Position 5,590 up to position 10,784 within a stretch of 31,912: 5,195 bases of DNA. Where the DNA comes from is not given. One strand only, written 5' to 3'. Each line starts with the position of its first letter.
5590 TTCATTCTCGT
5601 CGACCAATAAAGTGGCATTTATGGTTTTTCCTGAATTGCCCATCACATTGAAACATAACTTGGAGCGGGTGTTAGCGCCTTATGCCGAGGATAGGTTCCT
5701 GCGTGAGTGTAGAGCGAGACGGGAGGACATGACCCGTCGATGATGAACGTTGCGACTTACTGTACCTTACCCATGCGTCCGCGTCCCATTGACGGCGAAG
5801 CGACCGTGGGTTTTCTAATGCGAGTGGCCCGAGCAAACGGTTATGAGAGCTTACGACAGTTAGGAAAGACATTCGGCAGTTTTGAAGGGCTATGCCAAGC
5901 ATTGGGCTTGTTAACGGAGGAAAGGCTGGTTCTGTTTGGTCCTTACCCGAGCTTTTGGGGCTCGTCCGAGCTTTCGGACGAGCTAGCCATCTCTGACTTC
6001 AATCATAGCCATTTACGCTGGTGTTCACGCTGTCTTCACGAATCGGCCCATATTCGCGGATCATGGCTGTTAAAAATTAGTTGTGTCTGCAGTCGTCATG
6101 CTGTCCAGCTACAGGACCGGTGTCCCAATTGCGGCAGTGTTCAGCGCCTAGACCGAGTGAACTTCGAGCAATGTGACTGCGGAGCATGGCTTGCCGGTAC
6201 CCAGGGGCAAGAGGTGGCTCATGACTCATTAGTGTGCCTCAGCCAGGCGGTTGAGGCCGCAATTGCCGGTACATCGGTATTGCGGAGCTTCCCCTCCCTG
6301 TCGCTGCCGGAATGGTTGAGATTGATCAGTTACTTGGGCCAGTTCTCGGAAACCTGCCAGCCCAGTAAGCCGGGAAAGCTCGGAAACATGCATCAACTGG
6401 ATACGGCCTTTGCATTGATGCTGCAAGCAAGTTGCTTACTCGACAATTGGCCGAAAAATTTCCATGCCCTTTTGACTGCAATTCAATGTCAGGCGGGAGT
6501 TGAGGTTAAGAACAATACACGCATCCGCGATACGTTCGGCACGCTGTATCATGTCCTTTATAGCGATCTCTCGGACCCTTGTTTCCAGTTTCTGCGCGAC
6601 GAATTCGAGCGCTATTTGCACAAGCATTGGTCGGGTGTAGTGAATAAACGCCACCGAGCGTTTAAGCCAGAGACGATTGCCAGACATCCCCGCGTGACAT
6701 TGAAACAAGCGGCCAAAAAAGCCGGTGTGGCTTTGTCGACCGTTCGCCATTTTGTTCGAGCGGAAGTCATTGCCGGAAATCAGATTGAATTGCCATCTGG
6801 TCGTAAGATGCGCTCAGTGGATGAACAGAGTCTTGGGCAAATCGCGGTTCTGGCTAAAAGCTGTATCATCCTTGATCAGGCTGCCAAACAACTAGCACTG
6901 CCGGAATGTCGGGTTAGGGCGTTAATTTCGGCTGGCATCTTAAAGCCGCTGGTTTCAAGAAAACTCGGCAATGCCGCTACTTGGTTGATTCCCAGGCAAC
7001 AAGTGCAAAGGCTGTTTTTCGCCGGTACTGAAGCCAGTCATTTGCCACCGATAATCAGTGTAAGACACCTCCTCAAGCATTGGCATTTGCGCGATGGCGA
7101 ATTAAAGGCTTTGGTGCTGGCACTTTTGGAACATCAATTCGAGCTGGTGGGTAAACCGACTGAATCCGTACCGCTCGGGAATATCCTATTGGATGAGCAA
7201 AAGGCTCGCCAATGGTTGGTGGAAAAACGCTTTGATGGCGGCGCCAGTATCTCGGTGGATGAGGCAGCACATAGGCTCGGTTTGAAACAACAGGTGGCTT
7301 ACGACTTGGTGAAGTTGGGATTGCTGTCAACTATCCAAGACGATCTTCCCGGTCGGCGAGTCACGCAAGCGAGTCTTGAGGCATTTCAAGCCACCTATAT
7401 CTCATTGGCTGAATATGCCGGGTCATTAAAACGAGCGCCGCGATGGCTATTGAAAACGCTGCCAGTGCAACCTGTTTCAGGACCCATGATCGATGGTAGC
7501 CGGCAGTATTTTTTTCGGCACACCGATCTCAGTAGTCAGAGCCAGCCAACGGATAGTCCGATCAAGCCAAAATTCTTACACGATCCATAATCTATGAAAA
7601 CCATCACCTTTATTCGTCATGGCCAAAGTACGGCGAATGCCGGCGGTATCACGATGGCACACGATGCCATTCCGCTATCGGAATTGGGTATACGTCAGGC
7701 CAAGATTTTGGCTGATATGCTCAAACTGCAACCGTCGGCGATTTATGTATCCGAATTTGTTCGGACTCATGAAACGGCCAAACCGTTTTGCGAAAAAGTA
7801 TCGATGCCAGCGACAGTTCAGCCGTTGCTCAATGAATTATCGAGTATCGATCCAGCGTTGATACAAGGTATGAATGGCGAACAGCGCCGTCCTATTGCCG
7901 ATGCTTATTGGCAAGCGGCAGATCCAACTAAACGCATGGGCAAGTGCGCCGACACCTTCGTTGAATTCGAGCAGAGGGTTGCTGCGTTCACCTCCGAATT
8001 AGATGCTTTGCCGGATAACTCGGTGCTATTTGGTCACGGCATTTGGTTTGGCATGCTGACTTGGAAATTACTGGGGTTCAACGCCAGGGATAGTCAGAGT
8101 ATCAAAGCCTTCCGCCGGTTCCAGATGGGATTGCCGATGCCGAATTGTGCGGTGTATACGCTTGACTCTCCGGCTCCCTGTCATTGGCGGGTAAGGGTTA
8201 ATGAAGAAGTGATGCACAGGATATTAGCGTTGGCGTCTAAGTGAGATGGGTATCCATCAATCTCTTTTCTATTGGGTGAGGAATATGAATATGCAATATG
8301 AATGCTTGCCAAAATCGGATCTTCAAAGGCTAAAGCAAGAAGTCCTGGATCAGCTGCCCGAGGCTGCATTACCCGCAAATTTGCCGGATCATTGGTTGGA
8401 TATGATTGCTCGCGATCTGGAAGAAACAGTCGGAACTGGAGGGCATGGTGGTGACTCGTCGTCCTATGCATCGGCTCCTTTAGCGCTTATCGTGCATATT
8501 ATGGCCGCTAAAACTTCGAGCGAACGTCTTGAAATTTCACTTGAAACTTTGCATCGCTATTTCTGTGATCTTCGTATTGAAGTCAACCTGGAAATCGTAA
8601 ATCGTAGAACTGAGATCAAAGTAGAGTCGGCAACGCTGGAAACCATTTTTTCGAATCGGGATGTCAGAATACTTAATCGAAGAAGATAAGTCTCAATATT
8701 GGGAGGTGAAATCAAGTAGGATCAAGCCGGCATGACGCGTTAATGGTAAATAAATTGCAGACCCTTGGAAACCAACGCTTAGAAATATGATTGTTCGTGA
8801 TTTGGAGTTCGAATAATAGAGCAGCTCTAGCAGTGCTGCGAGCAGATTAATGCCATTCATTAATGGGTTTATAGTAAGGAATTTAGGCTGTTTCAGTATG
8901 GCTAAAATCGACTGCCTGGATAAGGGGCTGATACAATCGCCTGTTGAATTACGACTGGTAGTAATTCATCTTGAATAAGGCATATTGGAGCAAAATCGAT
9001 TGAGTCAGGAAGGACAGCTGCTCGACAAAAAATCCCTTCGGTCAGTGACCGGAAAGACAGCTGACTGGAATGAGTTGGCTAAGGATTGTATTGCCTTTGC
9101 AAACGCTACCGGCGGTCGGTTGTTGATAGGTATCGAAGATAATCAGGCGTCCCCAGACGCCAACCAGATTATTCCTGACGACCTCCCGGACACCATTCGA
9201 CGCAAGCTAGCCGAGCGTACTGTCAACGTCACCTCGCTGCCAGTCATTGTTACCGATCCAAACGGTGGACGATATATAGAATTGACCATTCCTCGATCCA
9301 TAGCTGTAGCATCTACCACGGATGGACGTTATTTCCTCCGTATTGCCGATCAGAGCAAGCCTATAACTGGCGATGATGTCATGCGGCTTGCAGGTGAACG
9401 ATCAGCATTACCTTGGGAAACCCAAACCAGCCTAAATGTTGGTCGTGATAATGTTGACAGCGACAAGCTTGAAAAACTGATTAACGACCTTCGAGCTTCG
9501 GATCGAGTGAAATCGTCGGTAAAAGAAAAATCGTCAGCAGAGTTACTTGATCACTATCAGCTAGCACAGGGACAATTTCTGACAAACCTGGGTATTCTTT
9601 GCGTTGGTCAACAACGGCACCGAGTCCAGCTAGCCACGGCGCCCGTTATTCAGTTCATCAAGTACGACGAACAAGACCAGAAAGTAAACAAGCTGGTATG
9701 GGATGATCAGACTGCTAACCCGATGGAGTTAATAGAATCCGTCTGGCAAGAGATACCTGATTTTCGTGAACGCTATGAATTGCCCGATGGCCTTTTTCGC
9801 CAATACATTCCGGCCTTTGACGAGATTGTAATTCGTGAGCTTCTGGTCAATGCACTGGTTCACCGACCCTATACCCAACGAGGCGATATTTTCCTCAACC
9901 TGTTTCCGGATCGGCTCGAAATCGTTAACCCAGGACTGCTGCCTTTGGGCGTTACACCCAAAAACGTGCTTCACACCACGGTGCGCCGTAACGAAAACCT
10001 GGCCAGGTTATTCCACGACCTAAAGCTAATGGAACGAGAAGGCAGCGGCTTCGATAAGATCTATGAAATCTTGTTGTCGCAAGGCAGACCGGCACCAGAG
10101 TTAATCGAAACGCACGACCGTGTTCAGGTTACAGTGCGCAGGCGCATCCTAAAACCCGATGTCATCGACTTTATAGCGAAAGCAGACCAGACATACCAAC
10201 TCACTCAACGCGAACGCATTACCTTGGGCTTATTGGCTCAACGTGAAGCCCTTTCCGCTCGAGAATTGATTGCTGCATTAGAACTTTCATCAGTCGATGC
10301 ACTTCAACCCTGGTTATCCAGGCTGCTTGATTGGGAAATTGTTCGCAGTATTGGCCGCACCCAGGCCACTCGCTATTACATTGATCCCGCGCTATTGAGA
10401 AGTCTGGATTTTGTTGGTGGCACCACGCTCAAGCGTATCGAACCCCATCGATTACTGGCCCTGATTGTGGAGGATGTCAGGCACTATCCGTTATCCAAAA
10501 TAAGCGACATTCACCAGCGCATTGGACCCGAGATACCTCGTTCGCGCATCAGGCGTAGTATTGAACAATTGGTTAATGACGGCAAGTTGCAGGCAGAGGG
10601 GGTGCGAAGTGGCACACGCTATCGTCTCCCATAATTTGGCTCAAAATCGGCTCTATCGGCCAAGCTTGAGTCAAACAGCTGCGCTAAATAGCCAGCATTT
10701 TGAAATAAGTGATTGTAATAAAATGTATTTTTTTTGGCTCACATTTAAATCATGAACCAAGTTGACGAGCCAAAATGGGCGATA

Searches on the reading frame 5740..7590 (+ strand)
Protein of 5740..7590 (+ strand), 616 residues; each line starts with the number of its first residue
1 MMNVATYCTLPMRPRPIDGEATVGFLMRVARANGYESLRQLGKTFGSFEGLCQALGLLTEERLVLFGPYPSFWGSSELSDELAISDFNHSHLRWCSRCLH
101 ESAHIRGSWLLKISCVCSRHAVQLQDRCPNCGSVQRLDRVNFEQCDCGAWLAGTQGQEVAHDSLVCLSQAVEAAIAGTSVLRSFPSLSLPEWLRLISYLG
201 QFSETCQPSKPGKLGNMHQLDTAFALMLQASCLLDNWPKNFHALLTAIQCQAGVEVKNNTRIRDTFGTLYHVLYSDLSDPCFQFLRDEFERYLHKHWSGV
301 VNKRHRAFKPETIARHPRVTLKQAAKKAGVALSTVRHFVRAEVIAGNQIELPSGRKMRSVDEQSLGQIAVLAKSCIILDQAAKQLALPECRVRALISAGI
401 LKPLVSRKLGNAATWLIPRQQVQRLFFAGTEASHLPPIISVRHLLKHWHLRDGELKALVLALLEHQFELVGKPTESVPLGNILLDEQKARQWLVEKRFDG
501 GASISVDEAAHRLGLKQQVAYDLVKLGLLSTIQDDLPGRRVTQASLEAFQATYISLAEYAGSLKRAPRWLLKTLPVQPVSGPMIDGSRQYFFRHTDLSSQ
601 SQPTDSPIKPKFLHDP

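Call 4: search_protein_families(library=pfam, proteins=[window:5740-7590:+], max_evalue=0.01)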
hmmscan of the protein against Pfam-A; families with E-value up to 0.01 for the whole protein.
window:5740-7590:+ (616 aa): 2 families
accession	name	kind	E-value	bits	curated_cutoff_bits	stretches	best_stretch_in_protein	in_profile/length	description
PF12728.13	HTH_17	-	3.3e-10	40.5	27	1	505-551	3-48/51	Helix-turn-helix domain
PF06527.16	TniQ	-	4.5e-10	40.8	27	1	11-124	1-142/142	TniQ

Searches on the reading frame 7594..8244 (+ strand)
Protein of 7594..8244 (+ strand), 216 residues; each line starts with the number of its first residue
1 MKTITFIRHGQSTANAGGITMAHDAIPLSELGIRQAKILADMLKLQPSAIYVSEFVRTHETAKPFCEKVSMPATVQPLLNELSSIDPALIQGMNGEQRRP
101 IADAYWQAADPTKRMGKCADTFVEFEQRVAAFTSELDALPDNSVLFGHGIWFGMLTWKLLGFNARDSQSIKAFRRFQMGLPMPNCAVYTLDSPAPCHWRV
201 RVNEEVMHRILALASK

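Call 4: search_protein_families(library=pfam, proteins=[window:7594-8244:+], max_evalue=0.01)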
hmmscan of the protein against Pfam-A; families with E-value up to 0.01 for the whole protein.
window:7594-8244:+ (216 aa): 1 family
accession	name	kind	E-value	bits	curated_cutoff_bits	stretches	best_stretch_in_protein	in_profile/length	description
PF00300.27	His_Phos_1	-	8.1e-25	88.1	21.7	1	4-190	1-179/194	Histidine phosphatase superfamily (branch 1)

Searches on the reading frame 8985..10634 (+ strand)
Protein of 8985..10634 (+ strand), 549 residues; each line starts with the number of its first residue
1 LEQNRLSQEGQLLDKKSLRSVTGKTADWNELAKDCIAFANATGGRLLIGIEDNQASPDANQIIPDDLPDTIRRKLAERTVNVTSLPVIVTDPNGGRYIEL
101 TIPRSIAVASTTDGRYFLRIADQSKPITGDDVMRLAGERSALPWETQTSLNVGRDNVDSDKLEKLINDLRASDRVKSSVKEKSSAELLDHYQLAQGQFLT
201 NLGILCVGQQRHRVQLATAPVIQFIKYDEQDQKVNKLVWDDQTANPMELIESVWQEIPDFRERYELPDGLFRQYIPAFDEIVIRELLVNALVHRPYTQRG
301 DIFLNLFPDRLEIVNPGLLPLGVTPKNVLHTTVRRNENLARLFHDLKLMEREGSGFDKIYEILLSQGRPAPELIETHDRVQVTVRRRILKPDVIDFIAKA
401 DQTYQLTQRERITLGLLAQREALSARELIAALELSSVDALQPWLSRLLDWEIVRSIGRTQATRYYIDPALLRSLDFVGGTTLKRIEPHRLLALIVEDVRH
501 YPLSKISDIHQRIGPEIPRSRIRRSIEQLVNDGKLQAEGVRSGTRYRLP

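Call 4: search_protein_families(library=pfam, proteins=[window:8985-10634:+], max_evalue=0.01)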
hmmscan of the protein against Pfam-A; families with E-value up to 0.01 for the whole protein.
window:8985-10634:+ (549 aa): 3 families
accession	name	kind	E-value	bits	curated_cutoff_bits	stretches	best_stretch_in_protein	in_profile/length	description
PF13749.12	HATPase_c_4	-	6.8e-21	74.5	26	1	301-384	3-89/89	Putative ATP-dependent DNA helicase recG C-terminal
PF04326.19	SLFN_AlbA_2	-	8e-11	42.9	25.3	1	11-127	3-117/118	Schlafen, AlbA_2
PF21476.4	PF0610-like_N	-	0.0082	16.8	33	0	407-435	1-27/50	PF0610-like, N-terminal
